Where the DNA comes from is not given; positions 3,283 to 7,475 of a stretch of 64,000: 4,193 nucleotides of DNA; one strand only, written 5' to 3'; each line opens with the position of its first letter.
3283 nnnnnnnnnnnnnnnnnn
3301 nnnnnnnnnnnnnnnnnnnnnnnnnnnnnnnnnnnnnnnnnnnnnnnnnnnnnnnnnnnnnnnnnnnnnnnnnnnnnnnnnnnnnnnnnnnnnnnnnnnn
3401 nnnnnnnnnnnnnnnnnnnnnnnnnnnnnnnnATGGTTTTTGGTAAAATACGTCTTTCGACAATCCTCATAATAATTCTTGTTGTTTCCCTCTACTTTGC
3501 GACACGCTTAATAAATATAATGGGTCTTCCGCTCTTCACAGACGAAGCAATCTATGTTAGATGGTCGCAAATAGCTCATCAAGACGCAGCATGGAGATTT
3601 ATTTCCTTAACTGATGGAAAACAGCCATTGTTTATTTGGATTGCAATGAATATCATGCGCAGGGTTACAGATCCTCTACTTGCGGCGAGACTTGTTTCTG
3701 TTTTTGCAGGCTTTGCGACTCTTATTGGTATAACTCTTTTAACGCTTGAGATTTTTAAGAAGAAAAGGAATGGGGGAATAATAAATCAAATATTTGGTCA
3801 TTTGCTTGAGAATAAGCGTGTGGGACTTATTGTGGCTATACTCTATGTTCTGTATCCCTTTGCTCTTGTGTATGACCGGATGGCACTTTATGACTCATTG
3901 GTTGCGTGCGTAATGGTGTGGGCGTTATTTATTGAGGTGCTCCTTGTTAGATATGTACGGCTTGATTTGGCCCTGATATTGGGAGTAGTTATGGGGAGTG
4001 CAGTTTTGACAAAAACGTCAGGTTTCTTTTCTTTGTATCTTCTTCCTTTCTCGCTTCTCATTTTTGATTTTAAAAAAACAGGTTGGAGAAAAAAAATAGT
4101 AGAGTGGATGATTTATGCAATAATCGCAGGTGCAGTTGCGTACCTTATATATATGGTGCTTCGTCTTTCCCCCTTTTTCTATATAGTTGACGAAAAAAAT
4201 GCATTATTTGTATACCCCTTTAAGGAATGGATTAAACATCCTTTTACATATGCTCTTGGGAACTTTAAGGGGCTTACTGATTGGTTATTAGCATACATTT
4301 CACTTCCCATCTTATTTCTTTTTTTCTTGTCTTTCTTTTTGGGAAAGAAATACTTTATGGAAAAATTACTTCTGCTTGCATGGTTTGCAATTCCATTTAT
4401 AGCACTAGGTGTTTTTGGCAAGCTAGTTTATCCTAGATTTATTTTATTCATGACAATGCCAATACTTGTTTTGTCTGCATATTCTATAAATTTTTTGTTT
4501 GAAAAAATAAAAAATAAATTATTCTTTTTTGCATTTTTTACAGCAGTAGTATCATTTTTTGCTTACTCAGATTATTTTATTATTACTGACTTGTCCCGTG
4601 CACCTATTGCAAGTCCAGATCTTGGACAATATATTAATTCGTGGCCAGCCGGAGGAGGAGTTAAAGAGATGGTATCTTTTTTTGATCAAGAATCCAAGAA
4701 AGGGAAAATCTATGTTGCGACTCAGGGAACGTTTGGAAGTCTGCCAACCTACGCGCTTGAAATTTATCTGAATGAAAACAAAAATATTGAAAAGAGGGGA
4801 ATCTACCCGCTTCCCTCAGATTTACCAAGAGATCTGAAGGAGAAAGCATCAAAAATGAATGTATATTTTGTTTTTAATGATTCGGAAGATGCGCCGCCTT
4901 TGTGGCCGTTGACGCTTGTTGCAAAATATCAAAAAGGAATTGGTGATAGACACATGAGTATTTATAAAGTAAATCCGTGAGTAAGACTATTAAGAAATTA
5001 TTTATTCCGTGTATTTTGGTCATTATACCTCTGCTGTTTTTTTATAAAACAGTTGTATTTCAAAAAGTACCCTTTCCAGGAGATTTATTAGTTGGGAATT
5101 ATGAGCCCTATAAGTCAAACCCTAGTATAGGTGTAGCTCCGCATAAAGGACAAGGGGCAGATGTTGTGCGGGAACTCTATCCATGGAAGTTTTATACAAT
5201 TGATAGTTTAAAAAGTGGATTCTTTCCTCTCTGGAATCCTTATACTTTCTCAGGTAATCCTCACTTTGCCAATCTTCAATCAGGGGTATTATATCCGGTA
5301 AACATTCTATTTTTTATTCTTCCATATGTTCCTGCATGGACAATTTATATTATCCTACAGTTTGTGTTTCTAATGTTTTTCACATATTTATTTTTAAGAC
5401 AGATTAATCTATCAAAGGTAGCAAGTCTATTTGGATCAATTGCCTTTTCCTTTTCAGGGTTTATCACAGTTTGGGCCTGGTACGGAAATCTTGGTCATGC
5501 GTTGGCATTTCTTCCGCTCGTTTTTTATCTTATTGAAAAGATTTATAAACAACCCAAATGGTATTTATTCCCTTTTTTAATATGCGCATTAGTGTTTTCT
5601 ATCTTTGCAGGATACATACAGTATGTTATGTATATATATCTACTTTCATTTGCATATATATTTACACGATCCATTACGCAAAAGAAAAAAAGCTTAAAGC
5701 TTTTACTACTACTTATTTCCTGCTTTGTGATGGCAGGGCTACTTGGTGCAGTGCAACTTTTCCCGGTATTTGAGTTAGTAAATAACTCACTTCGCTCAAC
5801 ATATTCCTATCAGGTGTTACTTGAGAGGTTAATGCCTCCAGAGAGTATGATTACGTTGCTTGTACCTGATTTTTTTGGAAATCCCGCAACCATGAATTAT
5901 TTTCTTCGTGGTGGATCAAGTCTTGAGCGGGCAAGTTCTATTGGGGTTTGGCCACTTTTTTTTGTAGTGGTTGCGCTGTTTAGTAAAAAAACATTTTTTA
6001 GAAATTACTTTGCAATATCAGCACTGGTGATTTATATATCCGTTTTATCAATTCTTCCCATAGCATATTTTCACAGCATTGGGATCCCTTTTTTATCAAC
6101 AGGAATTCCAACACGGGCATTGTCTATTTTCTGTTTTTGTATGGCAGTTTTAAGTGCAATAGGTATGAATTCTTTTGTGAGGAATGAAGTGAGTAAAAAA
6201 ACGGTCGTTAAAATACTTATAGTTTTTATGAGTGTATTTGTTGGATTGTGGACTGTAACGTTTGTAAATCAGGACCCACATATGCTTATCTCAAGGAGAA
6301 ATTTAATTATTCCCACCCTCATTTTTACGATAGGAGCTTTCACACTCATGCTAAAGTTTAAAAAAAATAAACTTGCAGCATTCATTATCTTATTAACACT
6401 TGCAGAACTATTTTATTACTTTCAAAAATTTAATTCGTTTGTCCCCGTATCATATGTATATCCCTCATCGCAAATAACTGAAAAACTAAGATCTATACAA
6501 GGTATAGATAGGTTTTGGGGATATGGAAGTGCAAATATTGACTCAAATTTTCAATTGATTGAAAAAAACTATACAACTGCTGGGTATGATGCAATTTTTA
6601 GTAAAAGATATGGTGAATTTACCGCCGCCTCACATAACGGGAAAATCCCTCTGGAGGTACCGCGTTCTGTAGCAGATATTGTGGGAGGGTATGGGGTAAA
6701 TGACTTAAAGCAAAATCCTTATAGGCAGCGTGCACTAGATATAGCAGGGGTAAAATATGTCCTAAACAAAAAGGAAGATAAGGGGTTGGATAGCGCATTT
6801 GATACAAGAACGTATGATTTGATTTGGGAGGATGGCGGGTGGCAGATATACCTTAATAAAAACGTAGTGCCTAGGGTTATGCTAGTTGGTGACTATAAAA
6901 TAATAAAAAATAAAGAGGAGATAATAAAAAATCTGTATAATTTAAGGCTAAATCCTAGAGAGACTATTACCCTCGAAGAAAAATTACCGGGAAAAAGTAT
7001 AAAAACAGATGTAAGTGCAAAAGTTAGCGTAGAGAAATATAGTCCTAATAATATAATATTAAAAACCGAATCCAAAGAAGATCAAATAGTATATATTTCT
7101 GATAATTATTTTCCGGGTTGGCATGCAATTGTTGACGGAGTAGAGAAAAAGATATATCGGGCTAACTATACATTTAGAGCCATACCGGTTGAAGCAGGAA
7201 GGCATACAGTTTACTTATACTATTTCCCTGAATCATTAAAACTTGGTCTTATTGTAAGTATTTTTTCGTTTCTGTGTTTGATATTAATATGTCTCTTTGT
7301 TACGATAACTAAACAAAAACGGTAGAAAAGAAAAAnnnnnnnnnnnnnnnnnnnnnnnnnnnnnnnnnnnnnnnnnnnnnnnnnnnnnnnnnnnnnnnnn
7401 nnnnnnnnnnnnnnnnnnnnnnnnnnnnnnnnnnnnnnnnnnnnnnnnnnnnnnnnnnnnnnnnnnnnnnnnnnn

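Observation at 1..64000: A 64-kb co-directional super-locus of ~24 GT-C membrane glycosyltransferases from at least 8 families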

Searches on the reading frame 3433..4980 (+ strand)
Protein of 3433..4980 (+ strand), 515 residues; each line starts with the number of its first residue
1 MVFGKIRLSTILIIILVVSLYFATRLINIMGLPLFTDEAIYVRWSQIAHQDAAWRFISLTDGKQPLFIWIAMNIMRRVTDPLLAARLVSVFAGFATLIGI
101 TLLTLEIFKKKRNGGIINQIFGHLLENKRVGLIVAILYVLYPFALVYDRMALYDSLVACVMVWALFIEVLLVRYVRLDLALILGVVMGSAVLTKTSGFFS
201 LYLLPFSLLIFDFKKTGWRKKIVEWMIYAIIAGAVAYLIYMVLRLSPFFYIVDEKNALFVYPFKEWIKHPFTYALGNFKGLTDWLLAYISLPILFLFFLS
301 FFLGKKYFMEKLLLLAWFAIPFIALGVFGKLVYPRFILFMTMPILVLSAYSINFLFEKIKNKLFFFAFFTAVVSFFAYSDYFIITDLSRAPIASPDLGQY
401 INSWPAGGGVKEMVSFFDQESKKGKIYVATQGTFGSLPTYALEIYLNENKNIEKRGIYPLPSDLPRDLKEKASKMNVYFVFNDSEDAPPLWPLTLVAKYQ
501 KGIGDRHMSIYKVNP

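Call 5: search_protein_families(library=pfam, max_evalue=0.01, proteins=[window:3433-4980:+])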
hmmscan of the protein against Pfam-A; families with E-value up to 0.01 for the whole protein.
window:3433-4980:+ (515 aa): 0 families

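Call 18: search_protein_families(library=ncbifam, max_evalue=0.1, proteins=[window:3433-4980:+])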
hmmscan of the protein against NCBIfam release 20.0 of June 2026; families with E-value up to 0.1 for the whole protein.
window:3433-4980:+ (515 aa): 0 families

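Call 19: search_protein_families(library=pfam, max_evalue=10, proteins=[window:3433-4980:+])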
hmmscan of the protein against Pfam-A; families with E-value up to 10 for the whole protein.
window:3433-4980:+ (515 aa): 0 families

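Call 40: find_homologous_proteins(query=window:3433-4980:+, max_evalue=0.00001)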
Query window:3433-4980:+ (515 aa): 2533 proteins with E <= 0.00001 among 8000 candidates; the best 120 are listed.
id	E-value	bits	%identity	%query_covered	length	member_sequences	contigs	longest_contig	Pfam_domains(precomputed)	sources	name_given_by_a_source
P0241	0.0e+0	1129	99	100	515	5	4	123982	-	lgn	-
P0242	0.0e+0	1049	91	100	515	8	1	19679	-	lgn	-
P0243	2.5e-258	876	74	100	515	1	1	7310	-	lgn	-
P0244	7.8e-249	845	75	94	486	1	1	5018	-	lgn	-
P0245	3.1e-248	843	71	100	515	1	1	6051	-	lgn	-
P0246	1.2e-244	831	72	99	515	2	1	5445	-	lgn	-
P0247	6.1e-234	796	68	100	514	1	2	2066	-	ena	-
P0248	1.7e-231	788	67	100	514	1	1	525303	-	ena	-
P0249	2.0e-231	788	67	100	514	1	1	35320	-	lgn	-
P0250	1.2e-229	782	66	100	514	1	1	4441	-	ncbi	-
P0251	1.2e-228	778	66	100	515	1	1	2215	-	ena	-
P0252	2.6e-228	777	66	100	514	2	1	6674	-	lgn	-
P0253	3.0e-225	767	64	100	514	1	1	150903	-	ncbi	-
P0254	1.1e-224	765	66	98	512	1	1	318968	-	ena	-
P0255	1.9e-223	761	65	98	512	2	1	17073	-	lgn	-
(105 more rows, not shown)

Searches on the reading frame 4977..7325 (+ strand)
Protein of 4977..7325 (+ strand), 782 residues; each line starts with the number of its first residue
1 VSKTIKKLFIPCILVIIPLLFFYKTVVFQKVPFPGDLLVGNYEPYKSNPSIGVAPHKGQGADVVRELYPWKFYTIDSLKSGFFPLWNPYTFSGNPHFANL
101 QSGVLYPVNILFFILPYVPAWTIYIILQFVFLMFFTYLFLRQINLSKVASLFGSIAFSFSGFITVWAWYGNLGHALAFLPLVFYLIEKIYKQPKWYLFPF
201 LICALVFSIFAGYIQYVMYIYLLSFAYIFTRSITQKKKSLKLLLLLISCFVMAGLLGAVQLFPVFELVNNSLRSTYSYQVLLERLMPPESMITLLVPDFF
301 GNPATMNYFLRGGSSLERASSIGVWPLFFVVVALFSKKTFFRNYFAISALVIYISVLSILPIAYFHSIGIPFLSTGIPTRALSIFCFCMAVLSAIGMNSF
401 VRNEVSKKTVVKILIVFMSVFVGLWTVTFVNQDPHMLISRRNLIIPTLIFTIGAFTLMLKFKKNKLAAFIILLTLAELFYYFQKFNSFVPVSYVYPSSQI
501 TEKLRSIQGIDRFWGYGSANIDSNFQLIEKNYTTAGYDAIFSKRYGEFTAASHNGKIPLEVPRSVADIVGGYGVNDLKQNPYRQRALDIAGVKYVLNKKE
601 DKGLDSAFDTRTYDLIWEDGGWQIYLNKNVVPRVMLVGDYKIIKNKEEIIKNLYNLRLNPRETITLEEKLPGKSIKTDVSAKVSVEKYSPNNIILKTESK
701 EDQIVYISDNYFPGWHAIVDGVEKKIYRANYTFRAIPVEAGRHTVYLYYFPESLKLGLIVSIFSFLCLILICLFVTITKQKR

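Call 5: search_protein_families(library=pfam, max_evalue=0.01, proteins=[window:4977-7325:+])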
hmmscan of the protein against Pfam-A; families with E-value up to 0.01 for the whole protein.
window:4977-7325:+ (782 aa): 1 family
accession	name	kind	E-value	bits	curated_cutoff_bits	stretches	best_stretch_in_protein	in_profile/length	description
PF09586.16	YfhO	-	2.7e-35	122.4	28.5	2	110-637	78-594/835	Bacterial membrane protein YfhO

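Call 63: search_solved_structures(query=A5, max_evalue=1)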
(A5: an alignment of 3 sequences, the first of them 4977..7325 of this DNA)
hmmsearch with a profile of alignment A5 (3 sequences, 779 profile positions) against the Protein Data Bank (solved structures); distinct sequences matched with E-value up to 1: 1.
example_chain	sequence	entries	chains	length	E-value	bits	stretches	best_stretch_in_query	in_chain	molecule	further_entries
4mpt_A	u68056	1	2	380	0.99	10.7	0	502-599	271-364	Putative leu/ile/val-binding protein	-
